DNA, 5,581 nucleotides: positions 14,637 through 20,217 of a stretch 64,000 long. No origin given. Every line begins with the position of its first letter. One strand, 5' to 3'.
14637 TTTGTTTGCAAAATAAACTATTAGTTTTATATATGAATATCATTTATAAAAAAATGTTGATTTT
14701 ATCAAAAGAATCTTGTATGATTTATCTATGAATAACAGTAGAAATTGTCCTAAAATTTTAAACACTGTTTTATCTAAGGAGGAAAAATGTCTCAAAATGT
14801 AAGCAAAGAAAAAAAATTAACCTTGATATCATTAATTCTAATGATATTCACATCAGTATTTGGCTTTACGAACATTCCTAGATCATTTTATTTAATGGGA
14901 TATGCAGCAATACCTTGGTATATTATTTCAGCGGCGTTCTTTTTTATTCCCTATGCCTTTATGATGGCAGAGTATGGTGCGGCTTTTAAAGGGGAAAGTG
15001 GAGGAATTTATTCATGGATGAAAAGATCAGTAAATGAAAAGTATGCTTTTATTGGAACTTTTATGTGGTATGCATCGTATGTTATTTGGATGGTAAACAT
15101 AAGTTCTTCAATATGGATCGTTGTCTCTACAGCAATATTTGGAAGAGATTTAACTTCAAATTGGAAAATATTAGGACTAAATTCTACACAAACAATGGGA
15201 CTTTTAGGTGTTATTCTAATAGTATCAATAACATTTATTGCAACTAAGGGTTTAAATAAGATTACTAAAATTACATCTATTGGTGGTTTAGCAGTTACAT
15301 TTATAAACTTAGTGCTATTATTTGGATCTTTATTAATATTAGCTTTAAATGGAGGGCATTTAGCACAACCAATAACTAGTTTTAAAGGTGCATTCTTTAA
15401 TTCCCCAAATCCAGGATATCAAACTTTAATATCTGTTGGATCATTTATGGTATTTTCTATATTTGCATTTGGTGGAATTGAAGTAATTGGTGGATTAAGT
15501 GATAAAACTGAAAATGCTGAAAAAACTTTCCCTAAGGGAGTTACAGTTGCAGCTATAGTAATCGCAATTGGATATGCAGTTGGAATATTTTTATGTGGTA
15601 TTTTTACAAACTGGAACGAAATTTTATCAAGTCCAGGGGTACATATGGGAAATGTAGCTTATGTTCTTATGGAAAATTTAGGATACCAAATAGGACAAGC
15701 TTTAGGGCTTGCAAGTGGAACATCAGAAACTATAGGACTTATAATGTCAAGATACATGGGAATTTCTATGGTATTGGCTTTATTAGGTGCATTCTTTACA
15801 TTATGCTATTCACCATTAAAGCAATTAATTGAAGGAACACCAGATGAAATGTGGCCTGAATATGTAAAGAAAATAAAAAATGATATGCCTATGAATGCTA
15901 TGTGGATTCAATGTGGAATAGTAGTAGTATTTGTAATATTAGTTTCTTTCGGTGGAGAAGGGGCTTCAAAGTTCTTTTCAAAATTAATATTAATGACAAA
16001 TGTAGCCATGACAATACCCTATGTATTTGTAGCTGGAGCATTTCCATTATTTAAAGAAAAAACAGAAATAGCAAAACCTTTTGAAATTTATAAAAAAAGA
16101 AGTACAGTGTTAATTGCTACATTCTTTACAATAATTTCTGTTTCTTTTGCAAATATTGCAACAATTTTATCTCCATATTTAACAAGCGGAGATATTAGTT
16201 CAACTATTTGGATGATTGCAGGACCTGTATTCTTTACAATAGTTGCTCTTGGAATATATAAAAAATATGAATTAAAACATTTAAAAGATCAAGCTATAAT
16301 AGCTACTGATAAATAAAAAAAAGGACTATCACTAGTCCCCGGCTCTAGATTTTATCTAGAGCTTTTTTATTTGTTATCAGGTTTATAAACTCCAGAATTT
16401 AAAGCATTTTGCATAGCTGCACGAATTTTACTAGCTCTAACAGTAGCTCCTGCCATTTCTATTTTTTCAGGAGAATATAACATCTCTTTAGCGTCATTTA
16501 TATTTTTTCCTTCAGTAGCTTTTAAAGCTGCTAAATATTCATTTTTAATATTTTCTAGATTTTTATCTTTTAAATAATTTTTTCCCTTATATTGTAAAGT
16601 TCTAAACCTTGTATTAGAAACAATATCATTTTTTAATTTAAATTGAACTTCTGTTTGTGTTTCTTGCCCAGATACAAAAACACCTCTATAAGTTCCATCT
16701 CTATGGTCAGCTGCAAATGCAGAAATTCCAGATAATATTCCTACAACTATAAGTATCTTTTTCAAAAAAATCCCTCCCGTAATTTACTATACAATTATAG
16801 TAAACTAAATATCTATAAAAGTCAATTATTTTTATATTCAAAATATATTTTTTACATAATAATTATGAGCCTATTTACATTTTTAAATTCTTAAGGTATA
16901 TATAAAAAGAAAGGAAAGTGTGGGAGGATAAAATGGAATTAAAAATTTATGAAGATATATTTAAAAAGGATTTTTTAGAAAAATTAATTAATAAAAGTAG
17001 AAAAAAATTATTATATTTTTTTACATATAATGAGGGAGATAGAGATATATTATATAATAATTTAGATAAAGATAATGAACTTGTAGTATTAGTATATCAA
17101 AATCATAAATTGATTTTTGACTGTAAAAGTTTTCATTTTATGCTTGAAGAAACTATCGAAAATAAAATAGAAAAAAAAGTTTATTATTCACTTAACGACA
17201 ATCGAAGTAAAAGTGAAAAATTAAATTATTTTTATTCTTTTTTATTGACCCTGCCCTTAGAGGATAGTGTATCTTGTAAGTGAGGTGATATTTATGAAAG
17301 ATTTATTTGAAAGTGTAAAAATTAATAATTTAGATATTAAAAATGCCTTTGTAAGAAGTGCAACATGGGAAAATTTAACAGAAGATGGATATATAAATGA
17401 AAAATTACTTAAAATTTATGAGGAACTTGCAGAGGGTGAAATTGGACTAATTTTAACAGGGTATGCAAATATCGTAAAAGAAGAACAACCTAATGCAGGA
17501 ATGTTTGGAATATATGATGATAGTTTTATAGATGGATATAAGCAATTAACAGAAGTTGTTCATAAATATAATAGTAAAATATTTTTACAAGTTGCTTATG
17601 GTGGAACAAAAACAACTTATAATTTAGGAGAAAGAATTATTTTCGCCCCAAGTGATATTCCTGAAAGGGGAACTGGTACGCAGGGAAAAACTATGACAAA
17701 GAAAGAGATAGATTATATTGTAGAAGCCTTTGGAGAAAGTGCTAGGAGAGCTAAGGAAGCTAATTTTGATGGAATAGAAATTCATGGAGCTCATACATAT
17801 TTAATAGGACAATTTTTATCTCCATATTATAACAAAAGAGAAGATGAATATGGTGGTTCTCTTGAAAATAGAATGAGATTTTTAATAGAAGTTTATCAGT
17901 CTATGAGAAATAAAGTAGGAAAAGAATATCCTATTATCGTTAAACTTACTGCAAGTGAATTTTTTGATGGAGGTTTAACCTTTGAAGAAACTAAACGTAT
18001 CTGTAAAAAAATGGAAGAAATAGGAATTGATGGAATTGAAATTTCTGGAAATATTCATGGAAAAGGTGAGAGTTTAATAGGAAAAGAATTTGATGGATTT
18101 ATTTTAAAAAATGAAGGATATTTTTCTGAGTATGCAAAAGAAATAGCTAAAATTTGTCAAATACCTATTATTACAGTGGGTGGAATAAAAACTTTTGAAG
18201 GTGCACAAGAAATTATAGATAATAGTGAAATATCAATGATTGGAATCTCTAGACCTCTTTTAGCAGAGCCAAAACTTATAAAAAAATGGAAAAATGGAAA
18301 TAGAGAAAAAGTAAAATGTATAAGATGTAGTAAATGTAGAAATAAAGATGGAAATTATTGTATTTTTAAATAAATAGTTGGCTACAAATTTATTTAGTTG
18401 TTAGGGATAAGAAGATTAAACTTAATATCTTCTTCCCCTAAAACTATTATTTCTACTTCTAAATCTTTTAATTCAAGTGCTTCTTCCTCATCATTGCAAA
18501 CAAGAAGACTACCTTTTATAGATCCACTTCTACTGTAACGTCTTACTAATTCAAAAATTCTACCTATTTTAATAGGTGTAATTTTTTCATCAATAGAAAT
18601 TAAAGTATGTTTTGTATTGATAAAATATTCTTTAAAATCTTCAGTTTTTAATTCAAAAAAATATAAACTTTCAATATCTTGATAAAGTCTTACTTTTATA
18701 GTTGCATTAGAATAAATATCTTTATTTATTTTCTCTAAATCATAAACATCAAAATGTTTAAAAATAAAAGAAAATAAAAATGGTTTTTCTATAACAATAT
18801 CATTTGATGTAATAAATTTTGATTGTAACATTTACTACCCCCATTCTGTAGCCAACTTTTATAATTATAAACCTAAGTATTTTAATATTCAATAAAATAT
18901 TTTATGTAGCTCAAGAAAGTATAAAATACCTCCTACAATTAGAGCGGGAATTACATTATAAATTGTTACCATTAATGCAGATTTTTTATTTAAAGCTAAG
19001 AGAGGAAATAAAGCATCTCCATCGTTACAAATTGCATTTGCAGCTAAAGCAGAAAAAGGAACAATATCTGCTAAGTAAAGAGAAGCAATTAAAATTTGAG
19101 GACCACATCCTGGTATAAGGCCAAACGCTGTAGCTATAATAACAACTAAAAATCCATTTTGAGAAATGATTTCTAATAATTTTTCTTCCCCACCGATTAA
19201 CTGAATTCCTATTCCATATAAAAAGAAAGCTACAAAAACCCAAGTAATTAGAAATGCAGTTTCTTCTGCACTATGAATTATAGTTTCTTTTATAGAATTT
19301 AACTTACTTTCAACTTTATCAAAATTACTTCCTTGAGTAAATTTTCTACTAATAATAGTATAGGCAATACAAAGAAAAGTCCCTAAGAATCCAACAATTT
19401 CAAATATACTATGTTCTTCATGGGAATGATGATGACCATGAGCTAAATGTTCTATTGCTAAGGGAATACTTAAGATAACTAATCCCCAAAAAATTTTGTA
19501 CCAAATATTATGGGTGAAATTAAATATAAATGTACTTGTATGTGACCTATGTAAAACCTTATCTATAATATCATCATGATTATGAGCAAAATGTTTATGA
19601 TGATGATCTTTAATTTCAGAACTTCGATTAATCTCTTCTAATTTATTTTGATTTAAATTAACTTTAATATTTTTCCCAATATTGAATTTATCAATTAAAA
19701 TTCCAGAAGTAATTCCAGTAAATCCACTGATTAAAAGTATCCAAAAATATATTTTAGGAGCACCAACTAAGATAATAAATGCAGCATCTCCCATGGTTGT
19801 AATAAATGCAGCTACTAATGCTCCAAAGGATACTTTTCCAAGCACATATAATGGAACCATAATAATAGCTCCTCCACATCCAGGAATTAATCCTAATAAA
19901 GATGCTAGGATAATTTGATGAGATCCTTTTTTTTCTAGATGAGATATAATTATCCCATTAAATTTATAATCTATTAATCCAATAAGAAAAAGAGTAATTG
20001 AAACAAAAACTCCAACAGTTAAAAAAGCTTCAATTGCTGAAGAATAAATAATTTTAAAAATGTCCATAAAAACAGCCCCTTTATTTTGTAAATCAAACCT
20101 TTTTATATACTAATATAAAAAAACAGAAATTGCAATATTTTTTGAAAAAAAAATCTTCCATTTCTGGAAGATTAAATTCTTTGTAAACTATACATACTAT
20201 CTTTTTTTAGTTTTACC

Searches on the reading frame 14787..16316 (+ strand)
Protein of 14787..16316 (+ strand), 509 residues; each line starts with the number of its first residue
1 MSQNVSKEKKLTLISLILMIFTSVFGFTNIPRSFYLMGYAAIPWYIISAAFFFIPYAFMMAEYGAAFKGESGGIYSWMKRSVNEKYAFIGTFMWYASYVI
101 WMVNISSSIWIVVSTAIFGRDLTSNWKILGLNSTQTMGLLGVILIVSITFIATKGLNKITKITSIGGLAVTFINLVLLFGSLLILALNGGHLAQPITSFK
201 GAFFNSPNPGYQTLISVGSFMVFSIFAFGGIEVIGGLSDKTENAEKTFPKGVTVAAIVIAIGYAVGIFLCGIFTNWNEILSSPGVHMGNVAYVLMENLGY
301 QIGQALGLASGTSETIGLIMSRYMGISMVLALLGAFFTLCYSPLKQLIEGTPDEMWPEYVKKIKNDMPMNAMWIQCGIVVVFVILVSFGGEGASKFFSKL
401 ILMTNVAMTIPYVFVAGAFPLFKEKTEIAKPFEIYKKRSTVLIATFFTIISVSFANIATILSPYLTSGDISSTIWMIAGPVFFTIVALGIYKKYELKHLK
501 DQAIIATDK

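Call 51: search_protein_families(library=pfam, proteins=[window:14787-16316:+], max_evalue=0.0001)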
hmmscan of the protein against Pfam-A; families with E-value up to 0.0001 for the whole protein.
window:14787-16316:+ (509 aa): 2 families
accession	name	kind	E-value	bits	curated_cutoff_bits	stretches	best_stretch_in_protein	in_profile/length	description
PF13520.12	AA_permease_2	-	9.6e-28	97.7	27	1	11-475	1-418/427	Amino acid permease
PF00324.27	AA_permease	-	4.3e-11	42.6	24.6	1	40-485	29-452/470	Amino acid permease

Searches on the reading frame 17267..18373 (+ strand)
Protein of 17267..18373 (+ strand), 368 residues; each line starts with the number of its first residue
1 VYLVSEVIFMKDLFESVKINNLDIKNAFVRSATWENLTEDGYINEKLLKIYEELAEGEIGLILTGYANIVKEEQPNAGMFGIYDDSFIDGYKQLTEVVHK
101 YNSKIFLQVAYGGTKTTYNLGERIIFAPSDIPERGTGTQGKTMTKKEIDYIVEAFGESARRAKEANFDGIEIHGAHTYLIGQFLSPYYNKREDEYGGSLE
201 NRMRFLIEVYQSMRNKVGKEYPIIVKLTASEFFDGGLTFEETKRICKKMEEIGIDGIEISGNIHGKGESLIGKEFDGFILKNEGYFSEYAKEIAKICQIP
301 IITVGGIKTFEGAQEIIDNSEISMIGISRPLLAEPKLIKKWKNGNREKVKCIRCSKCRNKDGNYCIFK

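Call 51: search_protein_families(library=pfam, proteins=[window:17267-18373:+], max_evalue=0.0001)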
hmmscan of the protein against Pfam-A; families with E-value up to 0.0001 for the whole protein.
window:17267-18373:+ (368 aa): 1 family
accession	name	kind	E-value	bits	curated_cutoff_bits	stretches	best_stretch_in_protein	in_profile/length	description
PF00724.26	Oxidored_FMN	-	2.5e-66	224.7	27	1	12-345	1-339/342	NADH:flavin oxidoreductase / NADH oxidase family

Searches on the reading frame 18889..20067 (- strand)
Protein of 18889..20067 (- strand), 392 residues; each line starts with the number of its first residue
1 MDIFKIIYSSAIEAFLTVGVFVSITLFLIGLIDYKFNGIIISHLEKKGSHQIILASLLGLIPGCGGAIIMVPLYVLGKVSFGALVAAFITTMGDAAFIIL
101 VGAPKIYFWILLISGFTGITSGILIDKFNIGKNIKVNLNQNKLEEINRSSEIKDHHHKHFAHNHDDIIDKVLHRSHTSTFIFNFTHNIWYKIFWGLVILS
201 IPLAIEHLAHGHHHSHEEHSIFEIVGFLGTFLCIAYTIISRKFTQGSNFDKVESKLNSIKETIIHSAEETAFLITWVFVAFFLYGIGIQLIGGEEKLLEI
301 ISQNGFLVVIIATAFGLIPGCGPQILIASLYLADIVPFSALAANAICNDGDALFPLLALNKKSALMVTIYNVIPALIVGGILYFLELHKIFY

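Call 3: search_protein_families(library=pfam, proteins=[window:18889-20067:-], max_evalue=0.01)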
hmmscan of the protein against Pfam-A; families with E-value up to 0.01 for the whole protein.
window:18889-20067:- (392 aa): 1 family
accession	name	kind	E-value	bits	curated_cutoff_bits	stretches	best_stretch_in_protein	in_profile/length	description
PF11449.14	ArsP_2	-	1.4e-89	301.2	32.5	1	5-385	4-358/359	Putative, 10TM heavy-metal exporter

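Call 4: search_protein_families(library=ncbifam, proteins=[window:18889-20067:-], max_evalue=0.01)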
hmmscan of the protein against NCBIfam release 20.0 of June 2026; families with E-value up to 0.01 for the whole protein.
window:18889-20067:- (392 aa): 1 family
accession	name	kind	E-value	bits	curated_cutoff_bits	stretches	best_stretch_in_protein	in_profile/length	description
NF037962.1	arsenic_eff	subfamily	2.6e-71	240.3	100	1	13-379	1-287/287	arsenic efflux protein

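Call 53: find_related_loci(query=window:18889-20067:-, collection=genome_contigs, flank=10000)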
Query window:18889-20067:- (392 aa) in genome_contigs; peptide patterns used: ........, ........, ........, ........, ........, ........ (x = any residue, [..] = any of these).
95 stretches matched a pattern; 28 encode a relative of the query (tblastn E <= 1e-3); 28 distinct loci.
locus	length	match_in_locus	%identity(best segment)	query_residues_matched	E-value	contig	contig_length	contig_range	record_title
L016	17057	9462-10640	65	6-389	2e-162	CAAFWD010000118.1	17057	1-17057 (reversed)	MAG TPA_asm: uncultured Cetobacterium sp., isolate HGM14301, WGS project CAAFWD010000000 data, contig: SRS475578_13_k119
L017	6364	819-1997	61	1-389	2e-156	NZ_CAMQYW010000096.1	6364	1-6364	MAG: uncultured Cetobacterium sp. isolate ERR2856151_bin.1_metaWRAP_v1.3_MAG ERZ4749919.483, whole genome shotgun sequen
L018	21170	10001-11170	61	1-387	8e-155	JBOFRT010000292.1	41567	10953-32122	MAG: Cetobacterium sp. isolate WFFMC_MAG_675 k139_17062_flag=0_multi=35.9823_len=41567, whole genome shotgun sequence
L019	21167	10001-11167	62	1-386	1e-154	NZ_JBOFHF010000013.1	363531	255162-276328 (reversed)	MAG: Cetobacterium sp. isolate WFFMC_MAG_053 k139_7568_flag=0_multi=31.9966_len=363531, whole genome shotgun sequence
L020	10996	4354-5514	59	1-385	9e-151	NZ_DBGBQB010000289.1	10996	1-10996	MAG: Cetobacterium sp. isolate MAG9050 contig289, whole genome shotgun sequence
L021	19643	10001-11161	60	1-386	1e-150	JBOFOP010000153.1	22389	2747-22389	MAG: Cetobacterium sp. isolate WFFMC_MAG_259 k139_80307_flag=1_multi=19.0000_len=22389, whole genome shotgun sequence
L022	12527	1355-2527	60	1-390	4e-150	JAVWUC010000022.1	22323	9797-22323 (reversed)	MAG: Cetobacterium sp. isolate CGS3Y4-bin10 NODE_1868_length_22323_cov_27.001213, whole genome shotgun sequence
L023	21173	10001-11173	59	1-389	3e-150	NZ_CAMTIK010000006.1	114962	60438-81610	MAG: uncultured Cetobacterium sp. isolate ERR5094903_bin.2_metaWRAP_v1.3_MAG ERZ14207112.21, whole genome shotgun sequen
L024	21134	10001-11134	61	1-375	9e-149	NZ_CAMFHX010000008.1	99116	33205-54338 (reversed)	MAG: uncultured Cetobacterium sp. isolate SRR9109408_bin.14_metaWRAP_v1.3_MAG ERZ12289981.128, whole genome shotgun sequ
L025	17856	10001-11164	59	1-386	3e-147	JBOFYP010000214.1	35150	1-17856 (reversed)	MAG: Cetobacterium sp. isolate WFFMC_MAG_497 k139_253558_flag=0_multi=40.2639_len=35150, whole genome shotgun sequence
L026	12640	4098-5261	59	1-386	2e-146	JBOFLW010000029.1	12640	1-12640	MAG: Cetobacterium sp. isolate WFFMC_MAG_330 k139_27815_flag=0_multi=80.5506_len=12640, whole genome shotgun sequence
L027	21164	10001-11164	61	1-386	1e-142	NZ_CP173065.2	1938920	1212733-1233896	Cetobacterium somerae ATCC BAA-474 chromosome, complete genome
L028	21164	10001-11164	60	1-386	3e-137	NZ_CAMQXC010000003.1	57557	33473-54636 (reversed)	MAG: uncultured Cetobacterium sp. isolate ERR1868832_bin.1_metaWRAP_v1.3_MAG ERZ12302783.21, whole genome shotgun sequen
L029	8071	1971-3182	50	1-391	7e-124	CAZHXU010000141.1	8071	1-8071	MAG TPA_asm: uncultured Fusobacteriaceae bacterium isolate SRP324684_co1_14 genome assembly, contig: NODE_1936_length_80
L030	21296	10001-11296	51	1-390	1e-122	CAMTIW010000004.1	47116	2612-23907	MAG TPA_asm: uncultured Fusobacteriaceae bacterium isolate ERR5094903_bin.6_metaWRAP_v1.3_MAG genome assembly, contig: E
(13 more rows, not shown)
